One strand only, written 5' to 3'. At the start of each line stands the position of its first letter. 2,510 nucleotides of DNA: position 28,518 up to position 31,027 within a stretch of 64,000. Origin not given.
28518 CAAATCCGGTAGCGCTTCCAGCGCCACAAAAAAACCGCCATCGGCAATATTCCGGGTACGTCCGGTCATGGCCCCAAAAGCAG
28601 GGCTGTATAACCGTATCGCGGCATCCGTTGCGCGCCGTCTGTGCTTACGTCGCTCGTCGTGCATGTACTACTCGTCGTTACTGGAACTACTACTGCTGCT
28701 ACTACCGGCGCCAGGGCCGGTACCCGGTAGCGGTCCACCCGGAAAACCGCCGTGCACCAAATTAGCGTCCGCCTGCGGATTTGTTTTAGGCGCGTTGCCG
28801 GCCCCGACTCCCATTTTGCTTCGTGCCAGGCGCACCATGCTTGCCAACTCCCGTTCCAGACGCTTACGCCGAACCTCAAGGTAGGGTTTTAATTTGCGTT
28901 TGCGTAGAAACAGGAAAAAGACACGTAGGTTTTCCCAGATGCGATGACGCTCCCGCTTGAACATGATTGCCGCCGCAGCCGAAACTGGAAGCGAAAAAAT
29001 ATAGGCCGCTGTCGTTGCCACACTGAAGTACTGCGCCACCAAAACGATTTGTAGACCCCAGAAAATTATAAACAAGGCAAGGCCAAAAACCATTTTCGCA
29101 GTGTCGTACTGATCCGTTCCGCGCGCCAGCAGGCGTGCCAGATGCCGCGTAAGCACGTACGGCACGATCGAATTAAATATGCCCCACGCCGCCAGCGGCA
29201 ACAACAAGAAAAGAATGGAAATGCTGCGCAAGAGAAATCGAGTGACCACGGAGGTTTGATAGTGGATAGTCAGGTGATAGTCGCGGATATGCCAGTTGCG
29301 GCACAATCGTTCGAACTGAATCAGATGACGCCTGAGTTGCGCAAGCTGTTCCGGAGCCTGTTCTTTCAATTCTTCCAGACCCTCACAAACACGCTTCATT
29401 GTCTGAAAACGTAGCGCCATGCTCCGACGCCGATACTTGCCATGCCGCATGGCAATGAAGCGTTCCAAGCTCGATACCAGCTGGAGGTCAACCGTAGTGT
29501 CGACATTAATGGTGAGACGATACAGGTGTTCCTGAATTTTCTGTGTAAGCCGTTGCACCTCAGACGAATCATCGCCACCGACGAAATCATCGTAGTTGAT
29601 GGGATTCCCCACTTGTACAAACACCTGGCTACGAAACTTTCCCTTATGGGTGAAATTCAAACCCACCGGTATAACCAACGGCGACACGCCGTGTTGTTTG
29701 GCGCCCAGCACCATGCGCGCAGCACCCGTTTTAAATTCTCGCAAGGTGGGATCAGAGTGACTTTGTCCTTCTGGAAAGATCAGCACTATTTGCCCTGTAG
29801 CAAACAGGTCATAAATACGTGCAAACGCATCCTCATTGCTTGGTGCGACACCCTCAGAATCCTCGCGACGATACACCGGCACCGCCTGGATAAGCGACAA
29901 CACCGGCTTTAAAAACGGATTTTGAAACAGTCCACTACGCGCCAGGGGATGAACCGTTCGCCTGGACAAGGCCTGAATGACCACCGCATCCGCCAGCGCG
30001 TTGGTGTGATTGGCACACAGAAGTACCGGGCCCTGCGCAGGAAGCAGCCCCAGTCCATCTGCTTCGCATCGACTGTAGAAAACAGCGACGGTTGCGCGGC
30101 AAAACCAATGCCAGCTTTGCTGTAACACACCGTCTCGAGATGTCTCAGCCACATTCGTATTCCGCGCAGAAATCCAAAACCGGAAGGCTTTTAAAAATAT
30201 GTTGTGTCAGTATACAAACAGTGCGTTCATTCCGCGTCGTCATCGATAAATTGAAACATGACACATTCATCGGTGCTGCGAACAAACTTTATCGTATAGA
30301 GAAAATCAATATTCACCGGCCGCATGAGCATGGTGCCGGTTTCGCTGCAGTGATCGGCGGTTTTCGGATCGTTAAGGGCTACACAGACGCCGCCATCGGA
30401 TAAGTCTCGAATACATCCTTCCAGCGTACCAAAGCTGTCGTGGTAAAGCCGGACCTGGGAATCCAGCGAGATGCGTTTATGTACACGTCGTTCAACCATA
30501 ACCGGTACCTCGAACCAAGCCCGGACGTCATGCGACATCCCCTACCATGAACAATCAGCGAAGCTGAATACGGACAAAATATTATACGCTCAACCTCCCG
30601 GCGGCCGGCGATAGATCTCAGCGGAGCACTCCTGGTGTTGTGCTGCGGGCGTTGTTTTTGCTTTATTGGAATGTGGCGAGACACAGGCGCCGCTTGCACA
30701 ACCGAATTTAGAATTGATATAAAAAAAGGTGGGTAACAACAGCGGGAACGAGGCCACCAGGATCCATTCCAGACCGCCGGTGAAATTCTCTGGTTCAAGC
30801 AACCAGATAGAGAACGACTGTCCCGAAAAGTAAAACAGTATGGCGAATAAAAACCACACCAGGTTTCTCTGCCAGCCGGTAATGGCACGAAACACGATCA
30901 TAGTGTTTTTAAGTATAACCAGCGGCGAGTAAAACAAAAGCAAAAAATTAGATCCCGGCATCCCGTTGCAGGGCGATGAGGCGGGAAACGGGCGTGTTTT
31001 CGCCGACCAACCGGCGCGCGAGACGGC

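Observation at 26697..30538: Three PilZ genes alternating with a glycerolipid acyltransferase and an App1-type phosphatidate phosphatase, directly upstream of a GGDEF-EAL gene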

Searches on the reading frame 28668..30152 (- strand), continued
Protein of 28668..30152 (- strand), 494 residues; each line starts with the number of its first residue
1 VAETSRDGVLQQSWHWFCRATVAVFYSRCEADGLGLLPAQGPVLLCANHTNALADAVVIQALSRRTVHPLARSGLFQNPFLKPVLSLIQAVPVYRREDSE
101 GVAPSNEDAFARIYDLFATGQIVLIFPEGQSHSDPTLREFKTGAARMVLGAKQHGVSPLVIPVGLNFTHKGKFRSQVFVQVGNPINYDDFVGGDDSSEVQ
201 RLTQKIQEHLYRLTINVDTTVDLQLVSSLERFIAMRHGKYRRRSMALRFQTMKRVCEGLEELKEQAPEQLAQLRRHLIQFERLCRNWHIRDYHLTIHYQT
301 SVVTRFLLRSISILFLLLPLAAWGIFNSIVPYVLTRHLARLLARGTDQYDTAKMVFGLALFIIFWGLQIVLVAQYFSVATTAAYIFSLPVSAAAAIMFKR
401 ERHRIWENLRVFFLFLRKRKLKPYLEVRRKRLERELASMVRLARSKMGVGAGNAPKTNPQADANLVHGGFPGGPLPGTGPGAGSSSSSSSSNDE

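Call 25: search_solved_structures(query=A1, max_evalue=0.01, show_alignments=2)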
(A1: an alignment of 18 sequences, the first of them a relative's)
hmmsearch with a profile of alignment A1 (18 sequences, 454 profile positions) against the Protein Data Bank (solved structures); distinct sequences matched with E-value up to 0.01: 1.
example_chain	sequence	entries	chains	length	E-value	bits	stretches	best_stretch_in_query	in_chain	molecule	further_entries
5kym_A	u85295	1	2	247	2.4e-06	29.5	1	8-212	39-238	1-acyl-sn-glycerol-3-phosphate acyltransferase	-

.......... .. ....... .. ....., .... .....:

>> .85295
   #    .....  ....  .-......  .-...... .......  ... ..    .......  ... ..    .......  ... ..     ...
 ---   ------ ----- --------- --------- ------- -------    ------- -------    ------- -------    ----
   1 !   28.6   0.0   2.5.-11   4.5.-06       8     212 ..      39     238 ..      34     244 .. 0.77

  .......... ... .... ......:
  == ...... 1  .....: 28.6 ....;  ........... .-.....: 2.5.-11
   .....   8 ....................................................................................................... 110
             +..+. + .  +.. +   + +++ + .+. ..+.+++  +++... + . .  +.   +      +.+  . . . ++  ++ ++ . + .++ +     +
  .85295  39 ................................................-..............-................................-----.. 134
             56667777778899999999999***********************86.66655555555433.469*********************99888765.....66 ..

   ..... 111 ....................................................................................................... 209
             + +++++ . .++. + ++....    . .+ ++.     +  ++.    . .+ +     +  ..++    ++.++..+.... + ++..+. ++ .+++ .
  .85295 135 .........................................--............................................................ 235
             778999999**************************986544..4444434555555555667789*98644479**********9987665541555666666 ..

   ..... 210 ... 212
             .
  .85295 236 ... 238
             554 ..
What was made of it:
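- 28668..30152 (-): Membrane-anchored AGPAT/GPAT-fold acyltransferase (494 aa). It has an N-terminal catalytic domain, a helical middle region, C-terminal hydrophobic helices and a low-complexity tail. Profile hit to PlsC 5KYM at E 2.4e-6 (call 25).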

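Call 40: search_protein_families(library=pfam, proteins=[L047:9347-10078:+, L081:10029-10619:+, L041:5786-6094:+], max_evalue=0.01)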
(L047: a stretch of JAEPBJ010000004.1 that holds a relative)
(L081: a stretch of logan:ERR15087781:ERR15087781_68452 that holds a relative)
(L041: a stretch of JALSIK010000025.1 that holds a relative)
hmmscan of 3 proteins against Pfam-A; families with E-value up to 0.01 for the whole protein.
L047:9347-10078:+ (243 aa): 7 families
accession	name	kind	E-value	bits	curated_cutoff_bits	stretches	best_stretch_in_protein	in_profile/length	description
PF02089.21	Palm_thioest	-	1.3e-05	25.5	26.8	1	30-132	3-117/254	Palmitoyl protein thioesterase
PF24096.1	DUF7379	-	1.9e-05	25.1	33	1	79-135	60-122/191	Domain of unknown function (DUF7379)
PF12146.15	Hydrolase_4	-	0.00026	20.8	27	0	85-128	72-114/239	Serine aminopeptidase, S33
PF12695.13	Abhydrolase_5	-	0.00045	20.5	27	1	31-153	4-116/164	Alpha/beta hydrolase family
PF07819.20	PGAP1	-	0.00051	20.3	24.3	1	77-143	73-147/233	PGAP1-like alpha/beta domain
PF05057.20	DUF676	-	0.0021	18.1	20.3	1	68-109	55-98/217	Putative serine esterase (DUF676)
PF00561.26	Abhydrolase_1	-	0.0045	17.1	25.8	1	90-133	70-112/245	alpha/beta hydrolase fold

L081:10029-10619:+ (196 aa): 0 families

L041:5786-6094:+ (102 aa): 1 family
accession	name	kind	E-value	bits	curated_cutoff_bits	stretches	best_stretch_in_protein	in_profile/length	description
PF07238.19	PilZ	-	1.3e-08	35.5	22.5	1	12-95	1-87/102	PilZ domain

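Call 46: predict_structure(alignment_id=A1)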
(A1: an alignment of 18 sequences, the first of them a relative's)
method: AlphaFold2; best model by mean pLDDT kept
length: 494 residues; sequences in the alignment: 18
mean_pLDDT: 79.4   pTM: 0.68
mean pLDDT of the five models: 79.4, 76.7, 75.1, 73.8, 71.6
residues with pLDDT >= 90: 124; 70-90: 271; 50-70: 51; < 50: 48
segments of 3 or more residues with pLDDT < 50: 1-4, 452-494
pLDDT, mean of each block of 10 residues (from residue 1): 59 90 91 86 76 81 87 83 86 70 65 77 65 74 87 88 86 86 91 86 92 88 89 73 83 90 91 91 77 65 82 89 90 92 86 89 95 96 93 86 81 74 86 90 73 43 38 35 37 37
secondary structure, 60 per line:
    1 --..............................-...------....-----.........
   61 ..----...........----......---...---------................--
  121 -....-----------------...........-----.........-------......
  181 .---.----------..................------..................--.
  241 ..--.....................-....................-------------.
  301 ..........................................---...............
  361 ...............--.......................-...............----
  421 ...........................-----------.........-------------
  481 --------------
elements in order: H3-25 E26-32 E43-46 H52-62 E67-72 H73-77 H82-87 E91-93 H103-118 E122-125 H143-153 E159-167 E175-181 H196-213 H220-237 H245-265 H267-286 H300-342 H346-375 H378-400 H402-416 H421-447 H459-467

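Call 49: fold_search(model_id=the predicted structure, library=pdb)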
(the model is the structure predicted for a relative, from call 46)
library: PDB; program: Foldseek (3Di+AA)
matches with E <= 10: 736; with E <= 0.001: 3
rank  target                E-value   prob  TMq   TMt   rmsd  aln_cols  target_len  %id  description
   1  5kym_A                7.9e-06  1.00  0.31  0.58   4.8       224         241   17  Crystal Structure of the 1-acyl-sn-glycerophosphate (LPA) acyltransferase, PlsC, from Thermotoga maritima (released 2017-07-26)
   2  5kym_B                3.4e-05  1.00  0.31  0.59   4.6       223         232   16  Crystal Structure of the 1-acyl-sn-glycerophosphate (LPA) acyltransferase, PlsC, from Thermotoga maritima (released 2017-07-26)
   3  8e4y                  2.2e-04  1.00  0.29  0.23  19.8       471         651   14  Cryo-EM structure of human glycerol-3-phosphate acyltransferase 1 (GPAT1) in complex with 2-oxohexadecyl-CoA (released 2022-12-21)
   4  8jbb_B                1.5e-02  0.75  0.20  0.21  21.5       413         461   13  Crystal Structure of the Csm6 from Thermus thermophilus HB8 in complex with A2>p (released 2023-12-13)
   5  3aov_A                4.0e-02  0.20  0.12  0.14  16.9       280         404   17  Crystal structure of Pyrococcus horikoshii kynurenine aminotransferase in complex with PLP (released 2011-10-12)
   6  2e7i_A                4.2e-02  0.41  0.16  0.21  18.8       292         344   12  Crystal Structure of Sep-tRNA:Cys-tRNA Synthase from Archaeoglobus fulgidus (released 2007-07-17)
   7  8bj4_C                4.9e-02  0.25  0.13  0.16  13.9       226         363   11  Crystal structure of Medicago truncatula histidinol-phosphate aminotransferase (HISN6) in apo form (released 2023-03-22)
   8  8jh1_B                6.7e-02  0.44  0.20  0.21  22.3       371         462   14  Crystal Structure of the Csm6 Y161A mutant from Thermus thermophilus HB8 in complex with cyclic-tetraadenylate (cA4) (released 2023-12-13)
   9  8jbb_A                7.0e-02  0.41  0.21  0.22  22.7       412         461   14  Crystal Structure of the Csm6 from Thermus thermophilus HB8 in complex with A2>p (released 2023-12-13)
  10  3ly1_D                7.0e-02  0.20  0.13  0.16  15.1       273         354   11  Crystal structure of Putative histidinol-phosphate aminotransferase (YP_050345.1) from Erwinia carotovora atroseptica  (released 2010-03-31)
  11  8g5s_A                7.8e-02  0.69  0.14  0.19   8.0       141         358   20  Crystal structure of apo TnmJ (released 2023-10-18)
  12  5fsh_A                9.1e-02  0.23  0.20  0.21  25.5       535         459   11  Crystal structure of Thermus thermophilus Csm6 (released 2016-01-27)
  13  1bs0                  9.1e-02  0.18  0.13  0.15  15.4       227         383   10  PLP-DEPENDENT ACYL-COA SYNTHASE (released 1999-08-27)
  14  3g2o_B                1.2e-01  0.41  0.16  0.30  17.5       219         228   13  Crystal Structure of the Glycopeptide N-methyltransferase MtfA complexed with (S)-adenosyl-L-methionine (SAM) (released 2009-05-05)
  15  8bj3_B                1.3e-01  0.14  0.12  0.15  15.1       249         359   10  Crystal structure of Medicago truncatula histidinol-phosphate aminotransferase (HISN6) in complex with histidinol-phos (released 2023-03-22)
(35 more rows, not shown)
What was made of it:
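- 28668..30152 (-): AlphaFold model pLDDT 79, with best PDB matches PlsC and human GPAT1 (calls 46, 49).
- On PlsC-type LPAAT (AGPAT/LPLAT superfamily, PF01553): 5KYM at E 2.4e-6 by profile (call 25) and E 8e-6, TM 0.58 by fold (call 49).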

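Call 59: find_encoding_contigs(protein=P0022, flank=6000, max_places=1)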
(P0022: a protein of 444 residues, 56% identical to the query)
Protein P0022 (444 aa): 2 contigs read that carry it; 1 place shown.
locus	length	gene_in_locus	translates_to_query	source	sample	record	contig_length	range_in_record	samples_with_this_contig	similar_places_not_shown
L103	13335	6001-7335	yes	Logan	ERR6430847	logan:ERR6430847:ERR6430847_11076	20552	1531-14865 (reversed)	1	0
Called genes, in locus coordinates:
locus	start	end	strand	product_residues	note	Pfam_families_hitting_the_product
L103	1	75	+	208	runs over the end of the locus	PF01914:MarC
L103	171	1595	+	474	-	PF08240:ADH_N, PF16912:Glu_dehyd_C (faint)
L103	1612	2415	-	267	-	PF00481:PP2C (weak), PF13672:PP2C_2, PF07228:SpoIIE (faint)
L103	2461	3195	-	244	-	PF00069:Pkinase, PF07714:PK_Tyr_Ser-Thr (weak)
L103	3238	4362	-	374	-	PF00990:GGDEF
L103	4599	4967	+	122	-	-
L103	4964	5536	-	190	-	PF16697:Yop-YscD_cpl, PF00498:FHA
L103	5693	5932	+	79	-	PF06794:UPF0270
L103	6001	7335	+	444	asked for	PF01553:Acyltransferase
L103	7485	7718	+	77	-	PF19837:DUF6316 (weak)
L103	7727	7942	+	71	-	PF19837:DUF6316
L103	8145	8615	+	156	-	PF00072:Response_reg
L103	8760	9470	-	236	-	PF04028:DUF374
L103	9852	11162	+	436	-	PF00067:p450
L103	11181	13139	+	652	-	PF00501:AMP-binding, PF00550:PP-binding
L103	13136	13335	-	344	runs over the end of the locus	-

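Call 60: find_encoding_contigs(protein=P0017, flank=6000, max_places=1)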
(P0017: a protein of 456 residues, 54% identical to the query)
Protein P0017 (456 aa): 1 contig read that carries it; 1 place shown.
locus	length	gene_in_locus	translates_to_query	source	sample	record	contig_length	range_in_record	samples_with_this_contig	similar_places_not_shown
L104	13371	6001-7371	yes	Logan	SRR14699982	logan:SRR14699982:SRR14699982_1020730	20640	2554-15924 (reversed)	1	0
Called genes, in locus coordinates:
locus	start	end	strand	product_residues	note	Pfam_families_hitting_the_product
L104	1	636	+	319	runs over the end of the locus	PF00656:Peptidase_C14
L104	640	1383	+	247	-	-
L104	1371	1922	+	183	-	PF14326:DUF4384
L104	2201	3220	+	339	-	PF00034:Cytochrom_C (faint), PF03150:CCP_MauG, PF13442:Cytochrome_CBB3 (faint)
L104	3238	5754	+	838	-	PF19443:DAHL, PF00989:PAS, PF08448:PAS_4, PF13426:PAS_9 (weak), PF00990:GGDEF, PF00563:EAL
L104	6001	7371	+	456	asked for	PF01553:Acyltransferase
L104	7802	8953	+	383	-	-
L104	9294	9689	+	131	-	-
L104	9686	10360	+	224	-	PF05721:PhyH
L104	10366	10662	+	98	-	-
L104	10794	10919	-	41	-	-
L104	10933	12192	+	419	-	PF01554:MatE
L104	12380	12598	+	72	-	-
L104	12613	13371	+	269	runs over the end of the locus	PF00072:Response_reg, PF00486:Trans_reg_C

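Call 61: find_encoding_contigs(protein=P0015, flank=6000, max_places=1)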
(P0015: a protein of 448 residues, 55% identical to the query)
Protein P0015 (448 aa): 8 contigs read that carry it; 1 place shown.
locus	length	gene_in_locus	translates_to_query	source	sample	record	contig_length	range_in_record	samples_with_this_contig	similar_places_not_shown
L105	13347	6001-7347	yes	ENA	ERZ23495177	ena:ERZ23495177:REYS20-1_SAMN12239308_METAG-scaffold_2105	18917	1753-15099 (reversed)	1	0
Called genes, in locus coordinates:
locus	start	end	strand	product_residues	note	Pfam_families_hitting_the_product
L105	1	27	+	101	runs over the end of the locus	PF06411:HdeA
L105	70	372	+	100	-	-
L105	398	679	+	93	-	PF16691:DUF5062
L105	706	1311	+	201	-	PF01694:Rhomboid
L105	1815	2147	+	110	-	-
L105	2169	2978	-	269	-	PF00753:Lactamase_B, PF19583:ODP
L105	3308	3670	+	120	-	PF04358:DsrC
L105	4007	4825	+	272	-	PF01497:Peripla_BP_2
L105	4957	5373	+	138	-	-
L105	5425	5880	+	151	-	-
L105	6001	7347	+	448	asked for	PF01553:Acyltransferase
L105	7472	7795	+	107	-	PF07238:PilZ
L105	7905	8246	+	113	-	PF07238:PilZ (weak)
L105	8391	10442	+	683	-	PF00990:GGDEF, PF00563:EAL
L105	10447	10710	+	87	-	-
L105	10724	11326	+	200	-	-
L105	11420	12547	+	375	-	PF25182:NonGDSL (faint), PF13472:Lipase_GDSL_2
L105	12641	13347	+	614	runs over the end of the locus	PF02543:Carbam_trans_N, PF16861:Carbam_trans_C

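Call 62: find_encoding_contigs(protein=P0035, flank=6000, max_places=1)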
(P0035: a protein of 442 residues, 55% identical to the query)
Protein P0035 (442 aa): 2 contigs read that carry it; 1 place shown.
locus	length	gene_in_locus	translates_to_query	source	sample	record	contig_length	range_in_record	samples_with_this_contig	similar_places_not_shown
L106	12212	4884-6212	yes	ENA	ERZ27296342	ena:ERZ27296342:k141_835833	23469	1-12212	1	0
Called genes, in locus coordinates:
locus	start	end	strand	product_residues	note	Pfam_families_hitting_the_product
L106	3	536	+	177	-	?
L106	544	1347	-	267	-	PF00481:PP2C (faint), PF13672:PP2C_2, PF07228:SpoIIE (faint)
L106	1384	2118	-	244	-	PF00069:Pkinase, PF07714:PK_Tyr_Ser-Thr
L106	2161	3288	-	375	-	PF00990:GGDEF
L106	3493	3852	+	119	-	-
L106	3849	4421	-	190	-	PF16697:Yop-YscD_cpl, PF00498:FHA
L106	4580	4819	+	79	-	PF06794:UPF0270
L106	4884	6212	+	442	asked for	PF01553:Acyltransferase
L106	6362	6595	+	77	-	PF19837:DUF6316 (weak)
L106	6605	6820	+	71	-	PF19837:DUF6316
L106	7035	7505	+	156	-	PF00072:Response_reg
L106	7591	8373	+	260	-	PF01738:DLH, PF12146:Hydrolase_4 (faint), PF12740:PETase (weak), PF00326:Peptidase_S9 (faint), PF08840:BAAT_C (faint)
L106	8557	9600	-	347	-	-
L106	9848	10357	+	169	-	PF16697:Yop-YscD_cpl, PF00498:FHA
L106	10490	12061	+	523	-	PF04262:Glu_cys_ligase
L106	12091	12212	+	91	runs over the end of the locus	-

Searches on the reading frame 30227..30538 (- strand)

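Call 3: search_protein_families(library=pfam, proteins=[window:30227-30538:-], max_evalue=0.1)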
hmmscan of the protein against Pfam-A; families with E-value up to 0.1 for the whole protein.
window:30227-30538:- (103 aa): 1 family
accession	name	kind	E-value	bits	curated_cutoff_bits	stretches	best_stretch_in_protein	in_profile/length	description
PF07238.19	PilZ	-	9e-05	23.2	22.5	1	16-101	1-89/102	PilZ domain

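Call 4: search_protein_families(library=ncbifam, proteins=[window:30227-30538:-], max_evalue=0.1)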
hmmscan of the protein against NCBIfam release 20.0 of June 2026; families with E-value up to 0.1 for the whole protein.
window:30227-30538:- (103 aa): 2 families
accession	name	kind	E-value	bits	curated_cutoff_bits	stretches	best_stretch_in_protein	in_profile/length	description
TIGR03030.1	CelA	equivalog_domain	0.0017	16.4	699.1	1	16-72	568-626/714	UDP-forming cellulose synthase catalytic subunit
NF008558.0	PRK11498.1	equivalog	0.025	12.5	992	1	20-97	698-774/872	UDP-forming cellulose synthase catalytic subunit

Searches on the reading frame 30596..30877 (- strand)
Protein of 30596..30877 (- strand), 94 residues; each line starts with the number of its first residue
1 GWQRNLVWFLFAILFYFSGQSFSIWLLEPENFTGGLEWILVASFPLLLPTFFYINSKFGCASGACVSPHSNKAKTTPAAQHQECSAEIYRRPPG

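Call 40: search_protein_families(library=pfam, proteins=[window:30596-30877:-], max_evalue=0.01)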
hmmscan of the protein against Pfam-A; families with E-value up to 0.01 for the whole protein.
window:30596-30877:- (94 aa): 0 families
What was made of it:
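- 30596..30877 (-): Small two-helix membrane protein (about 94 aa) between the DnaQ-like gene and PilZ3. No Pfam family. No Pfam hit (call 40).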
